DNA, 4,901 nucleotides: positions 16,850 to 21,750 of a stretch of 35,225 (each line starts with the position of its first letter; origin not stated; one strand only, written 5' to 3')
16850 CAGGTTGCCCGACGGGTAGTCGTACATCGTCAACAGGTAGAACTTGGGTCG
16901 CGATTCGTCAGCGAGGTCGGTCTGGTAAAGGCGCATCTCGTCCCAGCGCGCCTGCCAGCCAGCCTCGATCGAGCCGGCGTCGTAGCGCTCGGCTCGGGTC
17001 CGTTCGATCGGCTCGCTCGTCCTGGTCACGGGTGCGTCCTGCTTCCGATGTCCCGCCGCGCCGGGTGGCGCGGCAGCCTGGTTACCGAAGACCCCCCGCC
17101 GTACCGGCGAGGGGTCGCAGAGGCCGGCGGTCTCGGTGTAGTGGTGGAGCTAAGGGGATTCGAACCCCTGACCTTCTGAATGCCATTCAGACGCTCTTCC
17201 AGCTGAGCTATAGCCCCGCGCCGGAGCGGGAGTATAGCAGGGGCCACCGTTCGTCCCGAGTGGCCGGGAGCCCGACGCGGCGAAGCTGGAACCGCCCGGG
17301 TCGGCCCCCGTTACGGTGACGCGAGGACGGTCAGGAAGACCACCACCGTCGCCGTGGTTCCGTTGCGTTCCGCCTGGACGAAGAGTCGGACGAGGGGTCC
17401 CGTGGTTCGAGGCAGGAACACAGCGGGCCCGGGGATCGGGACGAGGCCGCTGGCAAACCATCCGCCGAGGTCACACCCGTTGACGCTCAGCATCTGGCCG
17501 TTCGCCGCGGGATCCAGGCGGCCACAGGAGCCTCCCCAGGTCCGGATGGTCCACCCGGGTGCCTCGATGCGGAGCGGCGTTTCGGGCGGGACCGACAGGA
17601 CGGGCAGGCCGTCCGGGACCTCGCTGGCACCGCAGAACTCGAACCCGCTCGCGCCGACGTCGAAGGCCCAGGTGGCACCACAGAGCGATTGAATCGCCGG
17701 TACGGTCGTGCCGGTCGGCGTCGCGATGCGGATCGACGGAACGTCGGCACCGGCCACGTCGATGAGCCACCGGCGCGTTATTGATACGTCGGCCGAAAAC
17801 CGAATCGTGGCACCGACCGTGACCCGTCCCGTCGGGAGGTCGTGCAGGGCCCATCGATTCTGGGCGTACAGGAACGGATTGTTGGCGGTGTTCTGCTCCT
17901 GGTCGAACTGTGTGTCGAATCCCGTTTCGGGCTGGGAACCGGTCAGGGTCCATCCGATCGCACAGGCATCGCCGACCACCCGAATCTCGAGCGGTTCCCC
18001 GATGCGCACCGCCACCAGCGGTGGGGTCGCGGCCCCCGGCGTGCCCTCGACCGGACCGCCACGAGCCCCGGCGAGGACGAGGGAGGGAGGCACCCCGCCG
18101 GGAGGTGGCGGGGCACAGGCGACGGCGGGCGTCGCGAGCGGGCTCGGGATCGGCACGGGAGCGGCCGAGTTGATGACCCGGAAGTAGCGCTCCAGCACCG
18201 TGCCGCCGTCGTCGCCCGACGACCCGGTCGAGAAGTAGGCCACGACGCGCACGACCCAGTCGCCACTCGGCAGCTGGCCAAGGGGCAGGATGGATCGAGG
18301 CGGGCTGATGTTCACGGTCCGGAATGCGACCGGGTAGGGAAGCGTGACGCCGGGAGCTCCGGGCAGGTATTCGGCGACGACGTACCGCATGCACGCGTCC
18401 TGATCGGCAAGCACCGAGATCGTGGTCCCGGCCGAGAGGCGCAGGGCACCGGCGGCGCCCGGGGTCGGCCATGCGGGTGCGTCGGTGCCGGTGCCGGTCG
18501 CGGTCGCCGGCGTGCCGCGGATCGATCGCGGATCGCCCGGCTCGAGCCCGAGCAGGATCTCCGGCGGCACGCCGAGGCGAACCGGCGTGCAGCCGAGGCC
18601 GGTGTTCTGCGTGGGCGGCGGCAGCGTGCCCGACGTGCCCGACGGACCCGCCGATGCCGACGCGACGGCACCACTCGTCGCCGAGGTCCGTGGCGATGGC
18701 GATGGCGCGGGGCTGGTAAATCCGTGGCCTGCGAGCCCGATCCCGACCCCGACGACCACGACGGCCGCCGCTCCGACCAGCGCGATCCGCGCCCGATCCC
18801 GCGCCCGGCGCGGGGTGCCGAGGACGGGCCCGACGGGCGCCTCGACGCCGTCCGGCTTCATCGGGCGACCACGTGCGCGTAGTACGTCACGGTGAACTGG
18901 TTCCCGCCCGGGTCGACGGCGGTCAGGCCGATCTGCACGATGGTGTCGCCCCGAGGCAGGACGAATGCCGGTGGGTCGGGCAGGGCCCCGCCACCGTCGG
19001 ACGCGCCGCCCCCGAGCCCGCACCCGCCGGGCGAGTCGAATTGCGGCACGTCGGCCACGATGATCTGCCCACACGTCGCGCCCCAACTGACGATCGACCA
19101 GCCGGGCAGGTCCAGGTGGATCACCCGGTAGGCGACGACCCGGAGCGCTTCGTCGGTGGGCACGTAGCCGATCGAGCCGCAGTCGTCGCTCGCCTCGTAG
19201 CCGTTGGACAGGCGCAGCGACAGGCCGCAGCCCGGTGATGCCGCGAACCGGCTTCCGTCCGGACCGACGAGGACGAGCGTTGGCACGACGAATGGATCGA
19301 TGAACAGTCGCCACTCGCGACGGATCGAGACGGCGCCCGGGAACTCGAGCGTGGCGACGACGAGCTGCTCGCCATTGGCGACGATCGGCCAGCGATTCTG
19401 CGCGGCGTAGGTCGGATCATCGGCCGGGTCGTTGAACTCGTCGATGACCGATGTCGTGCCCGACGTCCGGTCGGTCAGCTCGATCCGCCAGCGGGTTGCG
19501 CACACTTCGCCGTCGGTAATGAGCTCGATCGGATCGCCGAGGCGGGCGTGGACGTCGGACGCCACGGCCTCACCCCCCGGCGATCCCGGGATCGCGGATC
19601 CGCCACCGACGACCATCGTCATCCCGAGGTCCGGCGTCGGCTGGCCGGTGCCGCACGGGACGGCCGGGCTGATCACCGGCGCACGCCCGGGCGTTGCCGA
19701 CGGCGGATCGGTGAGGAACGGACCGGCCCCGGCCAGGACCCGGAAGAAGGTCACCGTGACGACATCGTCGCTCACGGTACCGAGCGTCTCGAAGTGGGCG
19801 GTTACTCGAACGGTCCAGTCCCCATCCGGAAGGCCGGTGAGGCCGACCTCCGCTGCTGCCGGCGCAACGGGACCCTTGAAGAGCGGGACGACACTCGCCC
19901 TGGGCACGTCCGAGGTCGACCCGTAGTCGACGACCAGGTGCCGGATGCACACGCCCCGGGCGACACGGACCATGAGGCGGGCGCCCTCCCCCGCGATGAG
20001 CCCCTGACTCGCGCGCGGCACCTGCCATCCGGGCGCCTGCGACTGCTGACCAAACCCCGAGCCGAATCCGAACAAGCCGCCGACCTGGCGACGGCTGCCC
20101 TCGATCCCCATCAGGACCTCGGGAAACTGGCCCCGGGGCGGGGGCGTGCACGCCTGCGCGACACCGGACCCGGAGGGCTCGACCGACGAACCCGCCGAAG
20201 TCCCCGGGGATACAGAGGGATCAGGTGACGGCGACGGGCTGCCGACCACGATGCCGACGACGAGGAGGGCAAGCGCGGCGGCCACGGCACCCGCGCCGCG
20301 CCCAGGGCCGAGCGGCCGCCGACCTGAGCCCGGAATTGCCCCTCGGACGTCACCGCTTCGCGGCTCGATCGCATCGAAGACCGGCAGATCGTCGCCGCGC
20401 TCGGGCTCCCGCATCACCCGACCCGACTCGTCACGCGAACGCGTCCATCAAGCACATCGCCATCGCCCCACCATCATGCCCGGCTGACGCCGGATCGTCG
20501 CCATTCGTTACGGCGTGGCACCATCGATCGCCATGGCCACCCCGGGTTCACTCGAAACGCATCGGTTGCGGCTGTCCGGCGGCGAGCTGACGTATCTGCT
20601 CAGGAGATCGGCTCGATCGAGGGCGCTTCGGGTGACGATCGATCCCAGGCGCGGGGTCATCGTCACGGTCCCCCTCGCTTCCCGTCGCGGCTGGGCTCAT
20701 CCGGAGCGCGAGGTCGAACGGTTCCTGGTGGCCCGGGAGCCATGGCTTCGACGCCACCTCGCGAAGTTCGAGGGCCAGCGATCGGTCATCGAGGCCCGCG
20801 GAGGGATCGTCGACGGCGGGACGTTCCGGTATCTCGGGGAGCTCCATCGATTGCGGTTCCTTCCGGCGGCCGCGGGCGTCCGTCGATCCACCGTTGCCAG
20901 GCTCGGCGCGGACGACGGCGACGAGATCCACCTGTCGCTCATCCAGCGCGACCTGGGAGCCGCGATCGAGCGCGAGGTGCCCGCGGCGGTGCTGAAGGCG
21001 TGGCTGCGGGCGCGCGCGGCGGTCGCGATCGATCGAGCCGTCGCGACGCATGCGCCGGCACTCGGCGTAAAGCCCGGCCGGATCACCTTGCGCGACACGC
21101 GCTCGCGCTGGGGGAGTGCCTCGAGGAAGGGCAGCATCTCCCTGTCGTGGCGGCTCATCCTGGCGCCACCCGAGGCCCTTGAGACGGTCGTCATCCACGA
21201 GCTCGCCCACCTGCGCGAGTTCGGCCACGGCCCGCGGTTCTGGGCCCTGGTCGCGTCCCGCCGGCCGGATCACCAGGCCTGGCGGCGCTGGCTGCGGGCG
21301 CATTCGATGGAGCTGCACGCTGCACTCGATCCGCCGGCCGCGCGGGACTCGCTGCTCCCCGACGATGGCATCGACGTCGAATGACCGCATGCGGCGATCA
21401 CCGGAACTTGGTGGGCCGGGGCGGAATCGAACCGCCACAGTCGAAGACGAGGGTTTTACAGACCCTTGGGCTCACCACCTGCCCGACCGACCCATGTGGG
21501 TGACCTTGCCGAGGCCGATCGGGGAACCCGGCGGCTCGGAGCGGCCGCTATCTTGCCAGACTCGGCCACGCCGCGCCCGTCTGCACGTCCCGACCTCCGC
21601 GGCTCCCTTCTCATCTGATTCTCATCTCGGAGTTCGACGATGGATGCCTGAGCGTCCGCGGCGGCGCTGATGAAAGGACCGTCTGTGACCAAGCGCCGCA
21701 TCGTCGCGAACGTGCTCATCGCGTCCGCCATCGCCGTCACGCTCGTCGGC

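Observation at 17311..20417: Translationally coupled tandem paralogs: membrane-anchored, three-module, 8-Cys exported proteins of no recognisable family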

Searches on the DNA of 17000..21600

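Call 57: search_rna_families(source=window, start=17000, end=21600, threshold=evalue, max_evalue=1)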
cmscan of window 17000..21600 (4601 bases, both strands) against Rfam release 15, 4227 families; matches with E-value up to 1: 5.
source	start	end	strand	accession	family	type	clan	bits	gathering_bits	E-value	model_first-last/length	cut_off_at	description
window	17145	17217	-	RF00005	tRNA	Gene; tRNA;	CL00001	68.9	29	4.6e-14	1-71/71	no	tRNA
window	21412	21493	-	RF00005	tRNA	Gene; tRNA;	CL00001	52.4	29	1.6e-09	1-71/71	no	tRNA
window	17144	17197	+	RF04354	Plastid-ycf2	Cis-reg;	-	21.8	65.7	0.46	1-75/75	no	Plastid-ycf2 5UTR RNA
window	17146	17217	-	RF01684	mascRNA-menRNA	Gene;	-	21.5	42.5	0.61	1-56/56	no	MALAT1-associated small cytoplasmic RNA/MEN beta RNA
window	17688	17763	+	RF03606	mir-2071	Gene; miRNA;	-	19.5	100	0.8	1-74/74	no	mir-2071 microRNA precursor family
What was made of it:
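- Tried and rejected: There is no Rfam family (call 57).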

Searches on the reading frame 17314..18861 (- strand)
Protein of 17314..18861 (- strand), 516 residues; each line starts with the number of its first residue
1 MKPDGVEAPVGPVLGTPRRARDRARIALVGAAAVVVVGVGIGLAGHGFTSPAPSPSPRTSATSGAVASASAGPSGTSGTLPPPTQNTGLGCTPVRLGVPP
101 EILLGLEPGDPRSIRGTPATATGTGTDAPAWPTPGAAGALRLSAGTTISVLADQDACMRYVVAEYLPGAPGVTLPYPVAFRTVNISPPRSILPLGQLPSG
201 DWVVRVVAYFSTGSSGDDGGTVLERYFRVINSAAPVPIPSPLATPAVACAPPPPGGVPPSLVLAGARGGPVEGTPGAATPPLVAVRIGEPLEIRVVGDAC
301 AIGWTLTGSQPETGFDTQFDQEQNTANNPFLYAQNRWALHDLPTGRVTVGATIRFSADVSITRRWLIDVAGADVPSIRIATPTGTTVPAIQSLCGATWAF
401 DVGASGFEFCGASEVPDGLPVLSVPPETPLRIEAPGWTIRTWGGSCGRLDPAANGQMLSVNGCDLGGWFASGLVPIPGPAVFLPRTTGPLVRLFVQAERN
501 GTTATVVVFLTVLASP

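Call 8: search_protein_families(library=pfam, proteins=[window:17314-18861:-], max_evalue=10)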
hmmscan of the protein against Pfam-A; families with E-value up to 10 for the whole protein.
window:17314-18861:- (516 aa): 0 families
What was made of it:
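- On Alpha-2-macroglobulin / complement MG-domain proteins: No A2M Pfam domains (call 8).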

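Call 9: search_protein_families(library=ncbifam, proteins=[window:17314-18861:-], max_evalue=10)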
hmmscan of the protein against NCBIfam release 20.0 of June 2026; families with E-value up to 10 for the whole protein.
window:17314-18861:- (516 aa): 1 family
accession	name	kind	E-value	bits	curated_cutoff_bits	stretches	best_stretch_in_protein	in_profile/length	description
TIGR03931.1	T7SS_Rv3446c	hypoth_equivalog_domain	0.0079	16.6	47.6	1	27-119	2-92/194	type VII secretion-associated protein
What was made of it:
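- On T7SS-associated Rv3446c (TIGR03931): 16.6 bits, E = 0.0079, over the anchor region only (call 9).
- Closest known: Bitopic ECF anti-sigma factors with extracytoplasmic beta-sandwich sensor domains. Different: They have no recognisable anti-sigma domain (calls 8, 9).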

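Call 12: find_homologous_proteins(query=window:17314-18861:-)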
Query window:17314-18861:- (516 aa): 47 proteins with E <= 0.001 among 8000 candidates.
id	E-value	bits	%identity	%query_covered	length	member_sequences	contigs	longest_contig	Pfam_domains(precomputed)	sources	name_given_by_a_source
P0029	0.0e+0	1130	100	100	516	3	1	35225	-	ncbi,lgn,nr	ncbi:MAG: hypothetical protein EPO00_05555 [Chloroflexota bacterium]|nr:MAG: hypothetical protein EP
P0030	1.1e-266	904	80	100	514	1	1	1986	-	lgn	-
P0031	2.0e-234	798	71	100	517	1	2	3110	-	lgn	-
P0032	1.4e-225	769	68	100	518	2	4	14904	-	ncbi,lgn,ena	-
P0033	2.5e-212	725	64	97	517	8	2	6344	-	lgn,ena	-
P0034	6.0e-212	724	64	100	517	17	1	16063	-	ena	-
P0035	2.2e-211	722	65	99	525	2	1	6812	-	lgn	-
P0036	2.4e-208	712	64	100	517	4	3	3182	-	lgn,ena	-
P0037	2.8e-205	701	62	100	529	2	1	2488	-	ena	-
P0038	1.9e-198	679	62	99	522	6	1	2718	-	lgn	-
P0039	7.2e-192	657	59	99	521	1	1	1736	-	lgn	-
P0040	7.9e-184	631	56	100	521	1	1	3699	-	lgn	-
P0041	1.5e-183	630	59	99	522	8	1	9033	-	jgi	jgi:hypothetical protein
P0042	4.1e-181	622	56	99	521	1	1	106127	-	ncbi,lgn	ncbi:MAG: hypothetical protein V4515_14100 [Chloroflexota bacterium]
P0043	1.8e-175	603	56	99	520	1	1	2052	-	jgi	jgi:hypothetical protein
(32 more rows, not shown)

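Call 76: search_protein_families(library=padloc, proteins=[window:17314-18861:-], max_evalue=0.01)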
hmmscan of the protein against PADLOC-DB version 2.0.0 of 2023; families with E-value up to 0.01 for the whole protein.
window:17314-18861:- (516 aa): 0 families
